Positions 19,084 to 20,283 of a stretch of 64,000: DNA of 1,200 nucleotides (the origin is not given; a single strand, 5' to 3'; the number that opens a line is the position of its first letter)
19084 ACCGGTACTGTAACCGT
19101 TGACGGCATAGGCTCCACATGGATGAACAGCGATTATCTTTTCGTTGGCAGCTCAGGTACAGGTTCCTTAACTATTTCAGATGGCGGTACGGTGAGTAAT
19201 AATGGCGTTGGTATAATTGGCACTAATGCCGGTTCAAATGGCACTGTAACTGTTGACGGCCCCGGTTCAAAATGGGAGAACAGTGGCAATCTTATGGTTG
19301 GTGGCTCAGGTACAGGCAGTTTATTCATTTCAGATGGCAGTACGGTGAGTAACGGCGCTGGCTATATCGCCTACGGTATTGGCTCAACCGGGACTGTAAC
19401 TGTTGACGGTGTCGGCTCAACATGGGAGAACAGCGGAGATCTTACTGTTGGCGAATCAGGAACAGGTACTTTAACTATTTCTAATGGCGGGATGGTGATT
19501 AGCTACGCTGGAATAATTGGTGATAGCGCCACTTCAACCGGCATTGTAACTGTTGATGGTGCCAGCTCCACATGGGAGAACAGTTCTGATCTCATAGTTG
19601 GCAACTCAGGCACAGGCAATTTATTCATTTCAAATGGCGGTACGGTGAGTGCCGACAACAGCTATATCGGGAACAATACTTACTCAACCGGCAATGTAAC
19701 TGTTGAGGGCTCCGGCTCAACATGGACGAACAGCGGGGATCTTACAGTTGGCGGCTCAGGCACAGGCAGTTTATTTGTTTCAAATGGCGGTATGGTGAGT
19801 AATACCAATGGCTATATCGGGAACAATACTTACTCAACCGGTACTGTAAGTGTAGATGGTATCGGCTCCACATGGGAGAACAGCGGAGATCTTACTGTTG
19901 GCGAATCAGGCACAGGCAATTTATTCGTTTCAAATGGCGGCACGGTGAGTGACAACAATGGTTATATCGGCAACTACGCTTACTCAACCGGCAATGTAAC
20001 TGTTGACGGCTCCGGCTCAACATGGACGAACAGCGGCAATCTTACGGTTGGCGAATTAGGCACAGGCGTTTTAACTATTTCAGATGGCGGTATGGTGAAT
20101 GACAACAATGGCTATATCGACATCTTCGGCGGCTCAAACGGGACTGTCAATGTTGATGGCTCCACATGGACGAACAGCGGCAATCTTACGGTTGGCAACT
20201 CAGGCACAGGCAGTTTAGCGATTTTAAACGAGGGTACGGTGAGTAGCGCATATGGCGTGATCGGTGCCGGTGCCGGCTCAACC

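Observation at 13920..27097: A 13.2-kb autotransporter-type giant gene built from about 55 tandem 48-50-aa repeats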

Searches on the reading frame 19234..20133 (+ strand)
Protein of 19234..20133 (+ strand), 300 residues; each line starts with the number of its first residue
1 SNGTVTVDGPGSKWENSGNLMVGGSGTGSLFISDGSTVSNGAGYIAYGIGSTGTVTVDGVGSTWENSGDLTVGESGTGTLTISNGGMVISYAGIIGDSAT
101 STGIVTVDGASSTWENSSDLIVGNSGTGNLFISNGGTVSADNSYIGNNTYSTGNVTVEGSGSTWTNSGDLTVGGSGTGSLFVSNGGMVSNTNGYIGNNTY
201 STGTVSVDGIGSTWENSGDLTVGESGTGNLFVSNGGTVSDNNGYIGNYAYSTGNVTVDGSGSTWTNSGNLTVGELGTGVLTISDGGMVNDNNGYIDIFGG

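Call 53: predict_structure(alignment_id=A3)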
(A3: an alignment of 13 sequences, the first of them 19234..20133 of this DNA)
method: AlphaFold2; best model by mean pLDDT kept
length: 300 residues; sequences in the alignment: 13
mean_pLDDT: 97.3   pTM: 0.94
mean pLDDT of the five models: 97.3, 97.0, 97.0, 97.0, 96.9
residues with pLDDT >= 90: 294; 70-90: 4; 50-70: 2; < 50: 0
segments of 3 or more residues with pLDDT < 50: none
pLDDT, mean of each block of 10 residues (from residue 1): 95 96 97 98 98 98 98 98 99 98 98 98 99 99 98 98 98 98 98 98 98 99 98 99 96 98 98 96 98 83
secondary structure, 60 per line:
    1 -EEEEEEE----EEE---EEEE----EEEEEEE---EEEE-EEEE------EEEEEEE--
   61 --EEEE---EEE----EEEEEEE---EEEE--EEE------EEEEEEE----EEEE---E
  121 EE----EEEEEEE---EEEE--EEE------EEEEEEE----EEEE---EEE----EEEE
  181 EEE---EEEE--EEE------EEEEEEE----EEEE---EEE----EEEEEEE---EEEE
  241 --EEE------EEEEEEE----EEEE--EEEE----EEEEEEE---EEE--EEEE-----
elements in order: E2-8 E13-15 E19-22 E27-33 E37-40 E42-45 E52-58 E63-66 E70-72 E77-83 E87-90 E93-95 E102-108 E113-116 E120-122 E127-133 E137-140 E143-145 E152-158 E163-166 E170-172 E177-183 E187-190 E193-195 E202-208 E213-216 E220-222 E227-233 E237-240 E243-245 E252-258 E263-266 E269-272 E277-283 E287-289 E292-295

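Call 55: fold_search(model_id=the predicted structure, library=pdb)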
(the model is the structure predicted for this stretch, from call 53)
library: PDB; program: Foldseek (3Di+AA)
matches with E <= 10: 152; with E <= 0.001: 1
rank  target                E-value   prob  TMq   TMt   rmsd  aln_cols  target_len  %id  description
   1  4q1q_A                1.0e-05  1.00  0.45  0.49  10.0       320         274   18  Crystal structure of TibC-catalyzed hyper-glycosylated TibA55-350 fragment (released 2014-09-17)
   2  6n2b_B                6.5e-03  0.66  0.20  0.18  12.7       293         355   13  The Crystal Structure of Caldicellulosiruptor kristjanssonii Tapirin C-terminal domain (released 2018-12-19)
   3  7kob                  7.6e-03  0.72  0.29  0.25  13.2       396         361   15  Crystal structure of antigen 43b from Escherichia coli CFT073 (released 2022-03-09)
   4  7koh_D                7.6e-03  0.15  0.14  0.10  19.0       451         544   15  Crystal structure of antigen 43 from Escherichia coli EDL933 (released 2022-03-09)
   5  4kh3                  1.2e-02  0.11  0.13  0.10  18.9       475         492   15  Structure of a bacterial self-associating protein (released 2014-01-15)
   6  7koh_B                4.9e-02  0.11  0.17  0.11  18.5       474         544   15  Crystal structure of antigen 43 from Escherichia coli EDL933 (released 2022-03-09)
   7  7ko9                  5.2e-02  0.08  0.15  0.10  19.1       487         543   13  Crystal structure of antigen 43 from uropathogenic Escherichia coli UTI89 (released 2022-03-09)
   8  7e56                  7.1e-02  0.25  0.30  0.28  12.2       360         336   12  The mutant crystal structure of endo-polygalacturonase (T316C/G344C) from Talaromyces leycettanus JCM 12802 (released 2021-08-25)
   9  7koh_C                7.8e-02  0.05  0.14  0.10  18.1       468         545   13  Crystal structure of antigen 43 from Escherichia coli EDL933 (released 2022-03-09)
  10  6n2b_A                8.3e-02  0.41  0.22  0.19  12.4       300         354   13  The Crystal Structure of Caldicellulosiruptor kristjanssonii Tapirin C-terminal domain (released 2018-12-19)
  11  7koh_A                2.1e-01  0.07  0.17  0.11  18.7       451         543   15  Crystal structure of antigen 43 from Escherichia coli EDL933 (released 2022-03-09)
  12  4wa0                  3.5e-01  0.25  0.32  0.28  25.3       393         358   12  The structure of a possible adhesin C-terminal domain from Caldicellulosiruptor kronotskyensis (released 2015-03-04)
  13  5awf_B                4.1e-01  0.05  0.17  0.13  17.0       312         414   11  Crystal structure of SufB-SufC-SufD complex from Escherichia coli (released 2015-11-11)
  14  4xop_A                4.4e-01  0.35  0.44  0.26  10.8       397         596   14  Tailspike protein double mutant D339N/E372Q of E. coli bacteriophage HK620 in complex with hexasaccharide (released 2016-01-27)
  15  2qv3                  4.6e-01  0.18  0.34  0.25  12.4       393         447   14  Crystal Structure of the Helicobacter pylori Vacuolating Toxin p55 Domain (released 2007-10-23)
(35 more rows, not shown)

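Call 63: search_protein_representatives(protein=window:19234-20133:+)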
Query: 300 residues. Proteins with E-value up to 0.001 (for the whole library): 11461; up to 1e-10: 7651; up to 1e-30: 3272. The best 150 are listed.
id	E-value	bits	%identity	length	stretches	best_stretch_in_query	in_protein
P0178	0.0e+00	1157.4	45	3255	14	17-288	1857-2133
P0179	0.0e+00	1104.7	44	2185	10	3-297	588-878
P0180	1.4e-286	963.7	43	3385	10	6-300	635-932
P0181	6.8e-275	925.4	43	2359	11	2-287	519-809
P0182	4.8e-266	896.3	42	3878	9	22-289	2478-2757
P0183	1.2e-263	888.4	49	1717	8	15-290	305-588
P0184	1.1e-257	868.9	43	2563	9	14-294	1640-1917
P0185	1.3e-244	825.9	45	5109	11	39-299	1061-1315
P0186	2.1e-232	785.8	54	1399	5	1-294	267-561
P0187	4.4e-231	781.5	44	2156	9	2-292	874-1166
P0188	6.2e-231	781.0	48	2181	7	22-290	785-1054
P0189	3.0e-230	778.8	46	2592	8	16-295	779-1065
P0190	1.3e-228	773.4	45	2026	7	15-290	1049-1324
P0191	5.6e-224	758.2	45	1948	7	2-288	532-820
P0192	2.7e-220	746.1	52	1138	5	4-290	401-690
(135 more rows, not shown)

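Call 76: search_solved_structures(query=window:19234-20133:+, max_evalue=0.01)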
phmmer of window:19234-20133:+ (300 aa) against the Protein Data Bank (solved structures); distinct sequences matched with E-value up to 0.01: 0.

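Call 77: search_solved_structures(query=A3, max_evalue=1)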
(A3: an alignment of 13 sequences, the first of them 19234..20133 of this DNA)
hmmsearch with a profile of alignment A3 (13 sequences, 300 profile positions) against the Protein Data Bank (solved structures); distinct sequences matched with E-value up to 1: 0.
